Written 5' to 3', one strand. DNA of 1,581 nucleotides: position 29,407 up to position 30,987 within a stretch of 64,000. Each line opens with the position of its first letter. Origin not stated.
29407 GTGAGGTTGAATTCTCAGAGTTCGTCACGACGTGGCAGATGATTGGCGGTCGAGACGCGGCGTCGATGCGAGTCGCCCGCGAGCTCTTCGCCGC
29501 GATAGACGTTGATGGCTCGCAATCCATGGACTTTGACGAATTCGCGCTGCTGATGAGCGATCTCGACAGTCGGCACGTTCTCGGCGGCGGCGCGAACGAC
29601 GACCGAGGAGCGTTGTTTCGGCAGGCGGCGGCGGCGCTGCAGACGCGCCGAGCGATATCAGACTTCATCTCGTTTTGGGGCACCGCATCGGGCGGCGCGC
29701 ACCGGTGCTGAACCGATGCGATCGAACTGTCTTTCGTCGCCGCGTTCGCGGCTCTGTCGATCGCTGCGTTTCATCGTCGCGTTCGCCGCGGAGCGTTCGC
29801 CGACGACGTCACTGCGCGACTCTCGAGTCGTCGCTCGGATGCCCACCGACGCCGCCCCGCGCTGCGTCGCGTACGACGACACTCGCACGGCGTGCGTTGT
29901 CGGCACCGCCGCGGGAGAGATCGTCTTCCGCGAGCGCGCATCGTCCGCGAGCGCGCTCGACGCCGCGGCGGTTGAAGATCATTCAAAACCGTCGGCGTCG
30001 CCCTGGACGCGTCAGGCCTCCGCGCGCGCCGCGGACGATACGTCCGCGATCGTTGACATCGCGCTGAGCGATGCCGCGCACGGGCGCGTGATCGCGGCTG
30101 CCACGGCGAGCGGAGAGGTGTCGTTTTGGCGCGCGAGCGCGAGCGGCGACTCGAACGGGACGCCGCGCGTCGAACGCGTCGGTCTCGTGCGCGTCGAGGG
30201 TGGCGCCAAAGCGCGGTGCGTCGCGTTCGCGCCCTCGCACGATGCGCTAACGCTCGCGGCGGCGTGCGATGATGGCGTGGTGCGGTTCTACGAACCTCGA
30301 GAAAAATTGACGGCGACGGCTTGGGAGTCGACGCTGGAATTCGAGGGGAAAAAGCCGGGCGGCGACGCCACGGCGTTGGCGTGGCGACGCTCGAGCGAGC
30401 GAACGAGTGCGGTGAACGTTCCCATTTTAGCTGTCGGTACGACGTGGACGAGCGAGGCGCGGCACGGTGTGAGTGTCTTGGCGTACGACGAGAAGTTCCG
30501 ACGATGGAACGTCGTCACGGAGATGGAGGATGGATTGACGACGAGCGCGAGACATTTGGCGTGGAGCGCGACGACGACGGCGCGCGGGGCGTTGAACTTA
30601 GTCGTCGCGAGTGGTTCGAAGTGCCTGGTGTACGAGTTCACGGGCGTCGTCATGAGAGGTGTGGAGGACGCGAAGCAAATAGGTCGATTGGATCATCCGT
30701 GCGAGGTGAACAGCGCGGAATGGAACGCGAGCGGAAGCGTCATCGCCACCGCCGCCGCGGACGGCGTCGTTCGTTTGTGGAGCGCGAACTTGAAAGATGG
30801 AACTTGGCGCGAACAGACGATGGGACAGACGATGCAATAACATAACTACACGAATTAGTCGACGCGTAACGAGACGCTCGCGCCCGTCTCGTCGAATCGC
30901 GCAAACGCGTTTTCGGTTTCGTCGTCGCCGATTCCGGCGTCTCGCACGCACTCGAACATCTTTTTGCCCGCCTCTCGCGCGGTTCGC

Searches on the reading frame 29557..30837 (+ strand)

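Call 33: search_protein_families(library=pfam, proteins=[window:29557-30837:+], max_evalue=0.001)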
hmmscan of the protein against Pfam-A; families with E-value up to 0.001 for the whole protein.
window:29557-30837:+ (427 aa): 9 families
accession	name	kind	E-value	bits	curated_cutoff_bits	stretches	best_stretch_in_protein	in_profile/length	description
PF00400.38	WD40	-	2.8e-09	37.6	27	1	375-409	4-39/39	WD domain, G-beta repeat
PF16529.11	Ge1_WD40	-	4e-09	36.3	29.5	0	206-245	177-214/329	WD40 region of Ge1, enhancer of mRNA-decapping protein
PF23414.1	Beta-prop_EML_2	-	1.2e-07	31.9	90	0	86-133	27-74/266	Echinoderm microtubule-associated protein second beta-propeller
PF25174.1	Beta-prop_THOC3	-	2.1e-07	30.7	305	1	382-416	3-37/272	THOC3 beta-propeller domain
PF24814.1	WD40_Prp19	-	2.1e-06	27.5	320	0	379-413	47-81/281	Prp19 WD40 domain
PF12894.13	ANAPC4_WD40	-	6e-06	26.9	22.9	0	380-411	37-68/91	Anaphase-promoting complex subunit 4 WD40 domain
PF24817.1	WD40_WDHD1_1st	-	2.4e-05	24.1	109.9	0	383-411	130-158/291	WDHD1 first WD40 domain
PF25173.1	Beta-prop_WDR3_1st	-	5.4e-05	23.4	154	0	380-411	28-59/184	WDR3 first beta-propeller domain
PF24807.1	WD40_CDC20-Fz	-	0.00018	21.4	200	0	379-411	133-165/292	CDC20/Fizzy WD40 domain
